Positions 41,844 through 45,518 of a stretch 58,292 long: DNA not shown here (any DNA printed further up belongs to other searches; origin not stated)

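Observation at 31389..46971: Convergent type IV pilus locus whose pilins are giant LamG/beta-propeller adhesins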

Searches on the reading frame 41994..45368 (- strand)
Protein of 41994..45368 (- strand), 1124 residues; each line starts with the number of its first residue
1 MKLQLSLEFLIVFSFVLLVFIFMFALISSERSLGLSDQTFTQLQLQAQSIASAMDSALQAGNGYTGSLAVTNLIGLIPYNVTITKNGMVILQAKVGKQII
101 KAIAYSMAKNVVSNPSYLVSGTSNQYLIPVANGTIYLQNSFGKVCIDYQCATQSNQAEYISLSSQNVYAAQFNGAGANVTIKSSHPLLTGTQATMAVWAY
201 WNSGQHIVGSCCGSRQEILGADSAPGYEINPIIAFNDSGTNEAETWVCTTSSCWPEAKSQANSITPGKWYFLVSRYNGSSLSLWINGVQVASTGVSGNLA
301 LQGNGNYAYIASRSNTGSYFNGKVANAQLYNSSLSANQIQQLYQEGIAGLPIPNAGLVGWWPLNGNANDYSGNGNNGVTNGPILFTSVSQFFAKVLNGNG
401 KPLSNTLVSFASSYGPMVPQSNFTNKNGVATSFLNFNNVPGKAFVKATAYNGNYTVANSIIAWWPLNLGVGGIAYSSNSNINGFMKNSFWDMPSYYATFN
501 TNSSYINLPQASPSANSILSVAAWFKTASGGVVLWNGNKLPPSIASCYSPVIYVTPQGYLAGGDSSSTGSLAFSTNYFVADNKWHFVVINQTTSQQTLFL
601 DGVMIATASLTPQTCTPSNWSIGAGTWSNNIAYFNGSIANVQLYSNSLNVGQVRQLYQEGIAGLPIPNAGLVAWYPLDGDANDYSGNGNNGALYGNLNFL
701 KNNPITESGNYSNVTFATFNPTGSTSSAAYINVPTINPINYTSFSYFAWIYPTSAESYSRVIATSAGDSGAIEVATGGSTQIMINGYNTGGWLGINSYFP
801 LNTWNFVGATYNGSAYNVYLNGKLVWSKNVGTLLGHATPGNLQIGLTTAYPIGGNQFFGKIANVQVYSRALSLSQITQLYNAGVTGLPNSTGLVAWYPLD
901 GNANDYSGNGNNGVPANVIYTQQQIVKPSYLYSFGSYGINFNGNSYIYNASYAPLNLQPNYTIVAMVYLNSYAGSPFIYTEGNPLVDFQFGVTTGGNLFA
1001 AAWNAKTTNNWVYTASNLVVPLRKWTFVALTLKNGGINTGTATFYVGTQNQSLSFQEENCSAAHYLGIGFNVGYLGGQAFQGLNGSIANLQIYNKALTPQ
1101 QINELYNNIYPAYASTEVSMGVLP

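Call 4: search_protein_families(library=pfam, max_evalue=0.01, proteins=[window:41994-45368:-])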
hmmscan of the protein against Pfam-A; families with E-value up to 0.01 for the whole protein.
window:41994-45368:- (1124 aa): 7 families
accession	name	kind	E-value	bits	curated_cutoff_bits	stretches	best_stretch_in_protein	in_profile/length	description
PF13385.13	Laminin_G_3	-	9.4e-65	217.8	27.6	4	727-876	3-150/151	Concanavalin A-like lectin/glucanases superfamily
PF06439.18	3keto-disac_hyd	-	2.1e-06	28.4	26.8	0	220-292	79-150/187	3-keto-disaccharide hydrolase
PF00354.24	Pentaxin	-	9.2e-06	25.9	25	0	1078-1107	139-168/194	Pentaxin family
PF02210.31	Laminin_G_2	-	2.4e-05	25.2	22.9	0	571-643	42-123/126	Laminin G domain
PF02369.22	Big_1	-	2.4e-05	24.8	34.9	1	390-452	20-83/93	Bacterial Ig-like domain (group 1)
PF02973.23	Sialidase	-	0.0013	18.7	26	0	1082-1103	161-182/189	Sialidase, N-terminal domain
PF00054.30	Laminin_G_1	-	0.0019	18.8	24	0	574-605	46-76/131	Laminin G domain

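Call 5: search_protein_families(library=ncbifam, max_evalue=0.01, proteins=[window:41994-45368:-])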
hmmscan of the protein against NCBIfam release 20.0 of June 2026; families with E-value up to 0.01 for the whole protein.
window:41994-45368:- (1124 aa): 1 family
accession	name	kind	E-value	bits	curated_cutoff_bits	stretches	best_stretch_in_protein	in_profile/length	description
NF052521.1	TafC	equivalog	2.5e-19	69.6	410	3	574-662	274-365/373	TafC family fimbrial protein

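Call 11: find_encoding_contigs(protein=window:41994-45368:-, flank=10000, max_places=8)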
Protein window:41994-45368:- (1124 aa): no gene with exactly this product is on record in the collection.

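Call 33: find_homologous_proteins(query=window:41994-45368:-, max_evalue=1e-10)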
Query window:41994-45368:- (1124 aa): 333 proteins with E <= 1e-10 among 8000 candidates; the best 120 are listed.
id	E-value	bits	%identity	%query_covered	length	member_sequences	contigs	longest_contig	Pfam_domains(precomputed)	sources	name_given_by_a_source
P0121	0.0e+0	2498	100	100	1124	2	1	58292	PF06439.19,PF00354.25,PF13385.14,PF02210.32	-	-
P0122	0.0e+0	2000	84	100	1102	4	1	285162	PF00354.25,PF13385.14,PF02973.23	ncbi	ncbi:MAG: LamG domain-containing protein [Candidatus Micrarchaeota archaeon]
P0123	0.0e+0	1975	83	100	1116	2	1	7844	PF00354.25,PF13385.14,PF02973.23,PF02210.32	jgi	-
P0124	0.0e+0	1629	72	100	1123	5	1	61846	PF00354.25,PF13385.14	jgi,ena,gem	-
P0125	0.0e+0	1301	56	100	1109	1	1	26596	PF13385.14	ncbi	ncbi:MAG: LamG-like jellyroll fold domain-containing protein [Candidatus Micrarchaeia archaeon]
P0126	0.0e+0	1221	68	76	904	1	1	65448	PF00354.25,PF13385.14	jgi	jgi:hypothetical protein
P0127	0.0e+0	1189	71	70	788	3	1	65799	PF13385.14,PF02973.23,PF02210.32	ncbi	ncbi:MAG: LamG-like jellyroll fold domain-containing protein, partial [Candidatus Micrarchaeia archa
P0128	0.0e+0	1096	77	62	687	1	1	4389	PF02369.23,PF13385.14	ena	-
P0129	2.8e-291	987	67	63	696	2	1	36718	PF00354.25,PF13385.14,PF02210.32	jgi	jgi:hypothetical protein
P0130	1.7e-270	919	39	100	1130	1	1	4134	PF00354.25,PF13385.14,PF02973.23,PF02210.32,PF00054.31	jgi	-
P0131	3.5e-253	861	35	100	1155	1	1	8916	PF22925.4,PF00354.25,PF13385.14,PF02210.32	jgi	-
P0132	3.7e-233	795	44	100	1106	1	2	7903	PF00354.25,PF13385.14,PF02973.23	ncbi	-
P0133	1.8e-200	687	34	100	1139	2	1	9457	PF00354.25,PF13385.14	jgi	-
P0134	5.5e-190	652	39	100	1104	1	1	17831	PF02369.23,PF00354.25,PF13385.14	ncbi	-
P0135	2.3e-174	600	39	100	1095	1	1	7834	PF13385.14,PF02973.23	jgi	jgi:hypothetical protein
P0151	1.9e-156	541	36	100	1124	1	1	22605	PF00354.25,PF13385.14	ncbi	ncbi:MAG: LamG domain-containing protein [Candidatus Micrarchaeaceae archaeon]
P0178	9.4e-133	462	33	100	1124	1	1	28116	PF02369.23,PF00354.25,PF13385.14,PF02210.32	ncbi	-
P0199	4.0e-120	421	32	84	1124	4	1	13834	PF07953.21,PF02369.23,PF00354.25,PF13385.14,PF02973.23,PF02210.32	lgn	-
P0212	1.0e-114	403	32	100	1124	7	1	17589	PF22925.4,PF07953.21,PF00354.25,PF13385.14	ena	-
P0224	7.3e-105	370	32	58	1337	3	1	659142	PF00354.25,PF13385.14,PF02973.23,PF10102.15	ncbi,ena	-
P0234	2.2e-95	339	34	78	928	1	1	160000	PF00354.25,PF13385.14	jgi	jgi:uncharacterized protein (UPF0333 family)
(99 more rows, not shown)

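Call 60: predict_structure(alignment_id=A2)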
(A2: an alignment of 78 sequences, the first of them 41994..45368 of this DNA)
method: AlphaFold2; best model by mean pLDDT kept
length: 1124 residues; sequences in the alignment: 78
mean_pLDDT: 76.7   pTM: 0.61
mean pLDDT of the five models: 76.7, 76.2, 75.8, 75.2, 74.1
residues with pLDDT >= 90: 185; 70-90: 628; 50-70: 241; < 50: 70
segments of 3 or more residues with pLDDT < 50: 206-213, 703-713, 767-770, 774-794, 834-837, 848-854, 923-931
pLDDT, mean of each block of 10 residues (from residue 1): 69 86 77 74 85 84 79 74 85 79 80 78 77 77 76 69 92 87 63 88 53 54 52 58 59 58 77 88 89 71 66 74 91 92 92 89 92 88 91 82 89 86 90 83 85 75 88 83 80 76 82 65 88 72 60 86 66 79 85 87 81 64 77 87 88 71 74 82 80 81 40 65 63 69 84 66 58 46 40 52 80 81 77 55 67 65 89 83 74 85 80 82 42 65 81 80 91 87 80 94 76 90 87 75 90 74 78 81 88 90 79 84 73
secondary structure, 60 per line:
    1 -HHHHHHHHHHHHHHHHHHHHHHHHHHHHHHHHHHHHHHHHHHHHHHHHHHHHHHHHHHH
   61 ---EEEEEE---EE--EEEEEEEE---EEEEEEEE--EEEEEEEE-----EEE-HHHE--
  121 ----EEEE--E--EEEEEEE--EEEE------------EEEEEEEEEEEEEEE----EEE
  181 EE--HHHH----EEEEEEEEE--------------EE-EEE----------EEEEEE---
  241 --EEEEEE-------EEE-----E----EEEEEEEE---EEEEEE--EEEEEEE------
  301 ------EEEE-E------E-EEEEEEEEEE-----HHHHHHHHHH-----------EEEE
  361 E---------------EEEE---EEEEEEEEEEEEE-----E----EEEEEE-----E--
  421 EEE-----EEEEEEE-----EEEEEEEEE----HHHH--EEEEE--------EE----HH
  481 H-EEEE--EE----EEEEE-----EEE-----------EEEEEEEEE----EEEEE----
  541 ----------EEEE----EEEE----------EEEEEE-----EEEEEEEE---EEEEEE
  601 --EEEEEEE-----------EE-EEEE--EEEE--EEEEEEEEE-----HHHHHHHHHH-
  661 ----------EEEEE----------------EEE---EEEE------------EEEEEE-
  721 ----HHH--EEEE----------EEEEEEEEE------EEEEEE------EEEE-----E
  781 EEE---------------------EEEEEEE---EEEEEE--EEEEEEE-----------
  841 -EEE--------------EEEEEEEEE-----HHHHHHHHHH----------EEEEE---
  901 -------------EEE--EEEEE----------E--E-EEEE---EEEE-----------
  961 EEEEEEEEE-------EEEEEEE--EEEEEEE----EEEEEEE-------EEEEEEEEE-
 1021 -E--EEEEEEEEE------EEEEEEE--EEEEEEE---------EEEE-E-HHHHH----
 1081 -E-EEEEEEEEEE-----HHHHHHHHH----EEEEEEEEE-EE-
elements in order (helices of 4 or more, strands of 3 or more residues): H2-60 E64-69 E77-84 E88-95 E98-105 E111-113 E125-128 E134-140 E143-146 E159-173 E178-182 H185-188 E193-201 E219-221 E232-237 E243-248 E256-258 E269-276 E280-285 E288-294 E307-310 E321-330 H336-345 E357-361 E377-380 E384-396 E407-412 E421-423 E429-435 E441-449 H454-457 E460-464 E483-486 E495-499 E505-507 E519-527 E532-536 E551-554 E559-562 E573-578 E584-591 E595-600 E603-609 E624-627 E630-633 E636-644 H650-659 E671-675 E692-694 E698-701 E714-719 E730-733 E744-752 E759-764 E771-774 E780-783 E805-811 E815-820 E823-829 E842-844 E859-867 H873-882 E893-897 E914-916 E919-923 E939-942 E946-949 E961-969 E977-983 E986-992 E997-1003 E1011-1019 E1025-1033 E1040-1046 E1049-1055 E1065-1068 H1072-1076 E1084-1093 H1099-1107 E1112-1120

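Call 63: fold_search(model_id=the predicted structure, library=pdb)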
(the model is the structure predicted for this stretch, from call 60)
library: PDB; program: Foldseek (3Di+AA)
matches with E <= 10: 1367; with E <= 0.001: 317
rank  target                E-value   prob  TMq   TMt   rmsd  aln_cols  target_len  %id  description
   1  3poy_A                6.1e-20  1.00  0.15  0.16  38.0      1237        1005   10  Crystal Structure of the alpha-Neurexin-1 ectodomain, LNS 2-6 (released 2011-06-08)
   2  3qcw_A                1.5e-19  1.00  0.15  0.16  38.5      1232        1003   11  Structure of neurexin 1 alpha (domains LNS1-LNS6), no splice inserts (released 2011-06-15)
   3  3r05_A                1.1e-18  1.00  0.15  0.17  38.4      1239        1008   11  Structure of neurexin 1 alpha (domains LNS1-LNS6), with splice insert SS3 (released 2011-06-15)
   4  5mc9_A                2.4e-13  1.00  0.13  0.24  21.6       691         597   11  Crystal structure of the heterotrimeric integrin-binding region of laminin-111 (released 2017-02-08)
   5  5xau_D                4.7e-13  1.00  0.13  0.22  20.8       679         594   11  Crystal structure of integrin binding fragment of laminin-511 (released 2017-09-20)
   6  5xau_A                7.3e-13  1.00  0.13  0.22  21.2       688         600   12  Crystal structure of integrin binding fragment of laminin-511 (released 2017-09-20)
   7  7cec_C                3.2e-12  1.00  0.11  0.21  29.9       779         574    9  Structure of alpha6beta1 integrin in complex with laminin-511 (released 2021-06-23)
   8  2wjs                  1.1e-10  1.00  0.18  0.33  21.6       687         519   10  Crystal structure of the LG1-3 region of the laminin alpha2 chain (released 2009-06-23)
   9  2jd4_A                2.1e-10  1.00  0.13  0.36  14.8       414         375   13  Mouse laminin alpha1 chain, domains LG4-5 (released 2007-02-27)
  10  6cw1_A                1.0e-09  1.00  0.13  0.34  15.9       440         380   15  Crystal structure of Neurexin-1 alpha ectodomain fragment, L2-L3 (released 2018-09-19)
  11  6cw1_B                2.0e-09  1.00  0.13  0.34  15.9       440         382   15  Crystal structure of Neurexin-1 alpha ectodomain fragment, L2-L3 (released 2018-09-19)
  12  4dqa                  3.1e-09  1.00  0.18  0.51  11.3       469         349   13  Crystal structure of a putative carbohydrate binding protein (BACOVA_03559) from Bacteroides ovatus ATCC 8483 at 1.50 A  (released 2012-03-21)
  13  5ik4                  3.2e-09  1.00  0.12  0.34  15.6       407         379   10  Laminin A2LG45 C-form, Apo. (released 2016-08-10)
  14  1dyk                  3.4e-09  1.00  0.11  0.30  15.2       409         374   11  Laminin alpha 2 chain LG4-5 domain pair (released 2001-02-04)
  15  3asi                  3.6e-09  1.00  0.15  0.34  12.3       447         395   15  Alpha-Neurexin-1 ectodomain fragment; LNS5-EGF3-LNS6 (released 2011-04-13)
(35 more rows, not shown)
